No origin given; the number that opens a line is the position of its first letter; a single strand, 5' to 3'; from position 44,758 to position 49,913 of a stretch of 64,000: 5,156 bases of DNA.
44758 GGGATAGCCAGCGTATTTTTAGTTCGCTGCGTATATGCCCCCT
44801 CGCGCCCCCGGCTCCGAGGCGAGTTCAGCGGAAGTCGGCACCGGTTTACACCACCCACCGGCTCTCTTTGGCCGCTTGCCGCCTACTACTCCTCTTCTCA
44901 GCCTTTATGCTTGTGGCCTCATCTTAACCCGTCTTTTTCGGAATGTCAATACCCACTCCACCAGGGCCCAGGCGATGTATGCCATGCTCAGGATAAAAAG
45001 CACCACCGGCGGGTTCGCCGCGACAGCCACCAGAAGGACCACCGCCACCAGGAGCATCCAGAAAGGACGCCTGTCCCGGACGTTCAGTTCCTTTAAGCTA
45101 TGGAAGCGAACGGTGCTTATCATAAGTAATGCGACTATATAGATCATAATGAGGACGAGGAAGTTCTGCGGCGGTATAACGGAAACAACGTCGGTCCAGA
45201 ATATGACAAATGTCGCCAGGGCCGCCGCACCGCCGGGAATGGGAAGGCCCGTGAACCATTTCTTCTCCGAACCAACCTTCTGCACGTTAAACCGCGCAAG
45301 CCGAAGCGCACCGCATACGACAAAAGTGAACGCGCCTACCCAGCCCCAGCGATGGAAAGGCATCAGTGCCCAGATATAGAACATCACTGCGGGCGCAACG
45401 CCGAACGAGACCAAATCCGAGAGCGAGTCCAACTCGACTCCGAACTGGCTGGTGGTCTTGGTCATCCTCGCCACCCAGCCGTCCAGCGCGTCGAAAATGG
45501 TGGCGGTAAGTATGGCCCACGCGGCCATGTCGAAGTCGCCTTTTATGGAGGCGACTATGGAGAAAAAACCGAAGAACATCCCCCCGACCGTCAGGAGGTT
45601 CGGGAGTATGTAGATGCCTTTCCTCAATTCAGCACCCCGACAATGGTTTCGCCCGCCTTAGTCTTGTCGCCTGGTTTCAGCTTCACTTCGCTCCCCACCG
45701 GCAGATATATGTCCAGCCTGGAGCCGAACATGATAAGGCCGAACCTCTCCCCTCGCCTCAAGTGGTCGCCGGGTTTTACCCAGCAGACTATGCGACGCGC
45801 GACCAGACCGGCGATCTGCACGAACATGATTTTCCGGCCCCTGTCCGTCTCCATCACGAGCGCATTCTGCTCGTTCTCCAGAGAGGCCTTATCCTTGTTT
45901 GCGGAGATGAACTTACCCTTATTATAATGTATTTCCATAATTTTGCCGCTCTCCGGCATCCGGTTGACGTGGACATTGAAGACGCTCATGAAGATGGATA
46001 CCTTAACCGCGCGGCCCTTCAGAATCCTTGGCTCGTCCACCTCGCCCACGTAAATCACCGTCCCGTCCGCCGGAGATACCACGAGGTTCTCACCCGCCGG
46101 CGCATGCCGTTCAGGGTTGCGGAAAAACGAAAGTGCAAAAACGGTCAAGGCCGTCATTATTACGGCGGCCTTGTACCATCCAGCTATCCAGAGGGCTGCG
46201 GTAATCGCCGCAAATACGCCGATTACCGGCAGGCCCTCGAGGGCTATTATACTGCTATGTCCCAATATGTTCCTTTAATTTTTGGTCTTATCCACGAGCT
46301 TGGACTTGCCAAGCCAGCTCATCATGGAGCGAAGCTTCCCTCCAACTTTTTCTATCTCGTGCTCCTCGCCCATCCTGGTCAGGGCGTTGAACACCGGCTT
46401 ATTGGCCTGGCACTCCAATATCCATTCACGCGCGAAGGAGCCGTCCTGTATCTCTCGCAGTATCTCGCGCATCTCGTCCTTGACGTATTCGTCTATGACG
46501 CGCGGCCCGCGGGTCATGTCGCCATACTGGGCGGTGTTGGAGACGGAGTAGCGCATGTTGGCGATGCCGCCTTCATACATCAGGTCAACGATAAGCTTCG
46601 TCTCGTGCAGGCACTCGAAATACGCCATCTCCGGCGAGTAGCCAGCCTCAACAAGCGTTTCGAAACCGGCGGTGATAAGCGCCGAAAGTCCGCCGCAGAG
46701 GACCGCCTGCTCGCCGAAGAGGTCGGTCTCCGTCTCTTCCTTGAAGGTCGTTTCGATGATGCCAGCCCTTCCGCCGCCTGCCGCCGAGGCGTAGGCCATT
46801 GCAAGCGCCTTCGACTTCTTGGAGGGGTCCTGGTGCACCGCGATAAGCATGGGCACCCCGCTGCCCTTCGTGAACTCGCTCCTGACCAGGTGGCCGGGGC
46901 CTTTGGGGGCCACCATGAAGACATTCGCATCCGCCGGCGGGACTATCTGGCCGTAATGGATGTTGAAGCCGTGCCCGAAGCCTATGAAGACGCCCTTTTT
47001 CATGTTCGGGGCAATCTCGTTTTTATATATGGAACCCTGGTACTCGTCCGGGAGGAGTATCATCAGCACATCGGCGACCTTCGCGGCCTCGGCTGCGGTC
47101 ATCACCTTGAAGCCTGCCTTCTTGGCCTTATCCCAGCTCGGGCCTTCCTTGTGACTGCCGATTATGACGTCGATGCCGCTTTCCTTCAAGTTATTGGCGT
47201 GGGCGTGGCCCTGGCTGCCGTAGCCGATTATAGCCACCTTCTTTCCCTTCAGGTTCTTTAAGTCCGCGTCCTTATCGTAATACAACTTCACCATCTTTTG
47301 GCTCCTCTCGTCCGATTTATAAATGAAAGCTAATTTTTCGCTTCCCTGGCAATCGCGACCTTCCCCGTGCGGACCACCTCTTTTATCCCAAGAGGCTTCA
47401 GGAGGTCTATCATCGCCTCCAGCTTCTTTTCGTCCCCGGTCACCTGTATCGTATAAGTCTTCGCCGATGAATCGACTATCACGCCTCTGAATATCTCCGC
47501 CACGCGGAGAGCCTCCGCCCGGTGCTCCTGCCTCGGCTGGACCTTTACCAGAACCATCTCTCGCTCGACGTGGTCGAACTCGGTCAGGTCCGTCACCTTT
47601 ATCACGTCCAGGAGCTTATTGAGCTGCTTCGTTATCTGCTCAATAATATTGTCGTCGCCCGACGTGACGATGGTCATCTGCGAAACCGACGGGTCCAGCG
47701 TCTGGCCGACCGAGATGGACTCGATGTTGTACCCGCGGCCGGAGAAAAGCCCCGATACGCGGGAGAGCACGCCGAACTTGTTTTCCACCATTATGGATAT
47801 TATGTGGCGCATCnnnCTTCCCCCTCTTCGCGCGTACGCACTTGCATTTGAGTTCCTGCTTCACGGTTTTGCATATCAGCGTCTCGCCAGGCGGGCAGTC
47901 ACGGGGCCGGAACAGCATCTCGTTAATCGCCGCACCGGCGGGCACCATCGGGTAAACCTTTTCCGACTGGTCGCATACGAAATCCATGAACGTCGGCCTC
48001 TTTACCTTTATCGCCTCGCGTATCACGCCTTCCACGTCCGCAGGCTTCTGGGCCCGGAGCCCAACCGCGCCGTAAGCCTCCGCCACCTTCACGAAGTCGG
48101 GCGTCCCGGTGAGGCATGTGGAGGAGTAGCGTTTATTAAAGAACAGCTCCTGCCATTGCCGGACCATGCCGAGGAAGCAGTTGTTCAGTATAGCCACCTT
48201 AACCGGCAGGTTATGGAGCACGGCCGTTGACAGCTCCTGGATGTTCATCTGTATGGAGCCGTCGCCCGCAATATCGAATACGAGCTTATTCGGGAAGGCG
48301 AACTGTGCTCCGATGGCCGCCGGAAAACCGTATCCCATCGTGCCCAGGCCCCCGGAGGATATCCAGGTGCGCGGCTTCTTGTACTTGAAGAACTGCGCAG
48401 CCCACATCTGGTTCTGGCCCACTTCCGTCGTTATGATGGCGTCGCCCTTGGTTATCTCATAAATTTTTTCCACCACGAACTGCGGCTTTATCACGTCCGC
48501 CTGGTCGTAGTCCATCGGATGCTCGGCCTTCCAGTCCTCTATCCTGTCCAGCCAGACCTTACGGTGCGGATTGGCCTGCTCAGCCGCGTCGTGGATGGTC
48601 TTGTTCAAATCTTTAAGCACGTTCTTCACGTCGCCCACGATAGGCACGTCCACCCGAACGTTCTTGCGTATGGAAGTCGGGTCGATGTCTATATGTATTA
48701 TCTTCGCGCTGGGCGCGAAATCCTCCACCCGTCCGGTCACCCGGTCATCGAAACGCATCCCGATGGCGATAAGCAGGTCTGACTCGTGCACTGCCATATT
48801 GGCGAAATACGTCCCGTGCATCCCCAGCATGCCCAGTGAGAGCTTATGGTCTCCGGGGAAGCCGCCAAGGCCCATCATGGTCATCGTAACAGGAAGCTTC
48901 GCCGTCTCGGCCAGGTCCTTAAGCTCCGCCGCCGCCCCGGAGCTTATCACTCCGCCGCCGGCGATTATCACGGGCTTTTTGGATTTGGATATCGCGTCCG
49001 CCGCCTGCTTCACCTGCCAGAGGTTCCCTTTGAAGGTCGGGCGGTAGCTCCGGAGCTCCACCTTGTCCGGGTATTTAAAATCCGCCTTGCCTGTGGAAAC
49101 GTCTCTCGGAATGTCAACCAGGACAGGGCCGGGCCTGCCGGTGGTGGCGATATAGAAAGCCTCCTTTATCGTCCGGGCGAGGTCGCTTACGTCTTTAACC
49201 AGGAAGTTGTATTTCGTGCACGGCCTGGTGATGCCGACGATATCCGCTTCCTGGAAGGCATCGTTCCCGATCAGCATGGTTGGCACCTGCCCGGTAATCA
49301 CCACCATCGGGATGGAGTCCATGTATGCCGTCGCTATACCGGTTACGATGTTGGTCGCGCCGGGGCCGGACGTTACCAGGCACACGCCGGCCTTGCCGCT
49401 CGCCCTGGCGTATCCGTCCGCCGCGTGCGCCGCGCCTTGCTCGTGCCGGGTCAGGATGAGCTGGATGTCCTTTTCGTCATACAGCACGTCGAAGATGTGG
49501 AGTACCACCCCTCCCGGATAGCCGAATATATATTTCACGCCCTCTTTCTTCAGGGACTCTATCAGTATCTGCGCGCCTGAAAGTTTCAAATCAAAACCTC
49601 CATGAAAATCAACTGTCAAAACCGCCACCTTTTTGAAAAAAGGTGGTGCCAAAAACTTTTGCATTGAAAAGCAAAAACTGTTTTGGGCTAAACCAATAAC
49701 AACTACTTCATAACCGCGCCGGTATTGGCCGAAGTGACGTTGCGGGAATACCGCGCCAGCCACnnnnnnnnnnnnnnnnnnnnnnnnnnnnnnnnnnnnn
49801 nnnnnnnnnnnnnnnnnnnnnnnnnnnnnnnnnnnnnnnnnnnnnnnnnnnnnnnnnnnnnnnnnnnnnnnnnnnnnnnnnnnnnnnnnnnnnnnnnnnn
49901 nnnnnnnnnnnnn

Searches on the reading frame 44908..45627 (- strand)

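Call 40: search_protein_families(library=pfam, proteins=[window:44908-45627:-], max_evalue=0.001)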
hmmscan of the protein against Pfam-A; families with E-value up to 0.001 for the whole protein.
window:44908-45627:- (240 aa): 1 family
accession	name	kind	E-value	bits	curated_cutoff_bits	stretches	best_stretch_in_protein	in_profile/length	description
PF01066.26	CDP-OH_P_transf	-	5e-21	76.1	22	1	7-162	2-143/152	CDP-alcohol phosphatidyltransferase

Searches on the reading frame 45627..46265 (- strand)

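Call 40: search_protein_families(library=pfam, proteins=[window:45627-46265:-], max_evalue=0.001)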
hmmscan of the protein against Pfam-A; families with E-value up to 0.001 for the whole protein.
window:45627-46265:- (213 aa): 1 family
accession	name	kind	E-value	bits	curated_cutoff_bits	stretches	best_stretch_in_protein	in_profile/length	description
PF02666.20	PS_Dcarbxylase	-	1.9e-48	165.2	22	1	41-209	2-197/198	Phosphatidylserine decarboxylase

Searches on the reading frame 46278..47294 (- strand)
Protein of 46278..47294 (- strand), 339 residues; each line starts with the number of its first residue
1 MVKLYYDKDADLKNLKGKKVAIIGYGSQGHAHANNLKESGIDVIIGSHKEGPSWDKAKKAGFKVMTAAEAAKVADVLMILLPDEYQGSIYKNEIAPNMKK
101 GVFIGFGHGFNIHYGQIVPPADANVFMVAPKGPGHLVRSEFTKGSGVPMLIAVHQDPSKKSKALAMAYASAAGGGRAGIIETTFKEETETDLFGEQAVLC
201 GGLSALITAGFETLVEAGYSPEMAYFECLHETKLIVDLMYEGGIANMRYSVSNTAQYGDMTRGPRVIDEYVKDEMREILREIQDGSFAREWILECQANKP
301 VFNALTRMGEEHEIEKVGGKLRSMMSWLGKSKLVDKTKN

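Call 40: search_protein_families(library=pfam, proteins=[window:46278-47294:-], max_evalue=0.001)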
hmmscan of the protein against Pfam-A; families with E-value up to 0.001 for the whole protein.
window:46278-47294:- (339 aa): 7 families
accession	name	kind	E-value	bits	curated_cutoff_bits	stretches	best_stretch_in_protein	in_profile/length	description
PF07991.19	KARI_N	-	7.8e-75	250.4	20.6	1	15-178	2-165/165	Acetohydroxy acid isomeroreductase, NADPH-binding domain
PF01450.25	KARI_C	-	2.4e-67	226.2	29.1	1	184-327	1-144/144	Ketol-acid reductoisomerase, C-terminal domain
PF02826.25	2-Hacid_dh_C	-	3.8e-10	39.9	25.1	1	9-110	28-130/178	D-isomer specific 2-hydroxyacid dehydrogenase, NAD binding domain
PF03807.23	F420_oxidored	-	1.4e-07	32.4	21.6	1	19-85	1-71/94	NADP oxidoreductase coenzyme F420-dependent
PF00148.24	Oxidored_nitro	-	8e-05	22.1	28.6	1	12-106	267-368/399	Nitrogenase component 1 type Oxidoreductase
PF03446.21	NAD_binding_2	-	0.00011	22.6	21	1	19-103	1-88/161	NAD binding domain of 6-phosphogluconate dehydrogenase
PF00670.27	AdoHcyase_NAD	-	0.0003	21.4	27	1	15-79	21-84/162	S-adenosyl-L-homocysteine hydrolase, NAD binding domain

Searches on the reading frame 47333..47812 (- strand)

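Call 40: search_protein_families(library=pfam, proteins=[window:47333-47812:-], max_evalue=0.001)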
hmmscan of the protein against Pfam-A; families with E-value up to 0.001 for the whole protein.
window:47333-47812:- (160 aa): 4 families
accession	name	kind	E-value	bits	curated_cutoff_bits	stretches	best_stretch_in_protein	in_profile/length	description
PF10369.15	ALS_ss_C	-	3.4e-29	101.1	23.2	1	84-157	1-74/74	Small subunit of acetolactate synthase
PF22629.2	ACT_AHAS_ss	-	7.8e-25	87.3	27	1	5-72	1-67/67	AHAS small subunit-like ACT domain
PF01842.31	ACT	-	1.1e-16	60.7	27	1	3-68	1-65/66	ACT domain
PF13710.12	ACT_5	-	3.5e-15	56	27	1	14-73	4-62/62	ACT domain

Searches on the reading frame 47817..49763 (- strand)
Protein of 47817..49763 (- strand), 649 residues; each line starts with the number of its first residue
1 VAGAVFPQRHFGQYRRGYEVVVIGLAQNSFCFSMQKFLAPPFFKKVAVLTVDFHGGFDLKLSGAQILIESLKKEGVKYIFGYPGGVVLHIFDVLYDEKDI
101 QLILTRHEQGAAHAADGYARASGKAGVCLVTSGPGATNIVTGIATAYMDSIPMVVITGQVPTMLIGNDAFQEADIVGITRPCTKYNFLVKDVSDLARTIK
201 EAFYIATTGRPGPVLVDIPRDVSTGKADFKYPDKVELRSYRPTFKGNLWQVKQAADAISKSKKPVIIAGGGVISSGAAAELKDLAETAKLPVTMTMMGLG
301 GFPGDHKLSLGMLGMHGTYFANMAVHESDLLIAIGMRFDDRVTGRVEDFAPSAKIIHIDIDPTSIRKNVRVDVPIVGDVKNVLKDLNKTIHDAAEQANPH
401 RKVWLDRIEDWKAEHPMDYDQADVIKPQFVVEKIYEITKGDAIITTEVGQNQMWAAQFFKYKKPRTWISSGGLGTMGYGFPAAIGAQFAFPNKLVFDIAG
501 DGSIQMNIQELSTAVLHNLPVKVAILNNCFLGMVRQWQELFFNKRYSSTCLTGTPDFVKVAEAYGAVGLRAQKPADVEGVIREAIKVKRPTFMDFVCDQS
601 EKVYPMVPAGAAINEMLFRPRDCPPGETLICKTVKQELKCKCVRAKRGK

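Call 40: search_protein_families(library=pfam, proteins=[window:47817-49763:-], max_evalue=0.001)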
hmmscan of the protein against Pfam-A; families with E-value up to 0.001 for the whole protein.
window:47817-49763:- (649 aa): 3 families
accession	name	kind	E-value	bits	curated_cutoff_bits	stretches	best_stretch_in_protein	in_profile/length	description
PF02775.26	TPP_enzyme_C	-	1.7e-55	187.4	21.9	1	448-594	2-150/151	Thiamine pyrophosphate enzyme, C-terminal TPP binding domain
PF00205.28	TPP_enzyme_M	-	1.7e-53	180.4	30.4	1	251-386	1-137/137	Thiamine pyrophosphate enzyme, central domain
PF02776.23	TPP_enzyme_N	-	3e-43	146.8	26.8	1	62-177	2-118/119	Thiamine pyrophosphate enzyme, N-terminal TPP binding domain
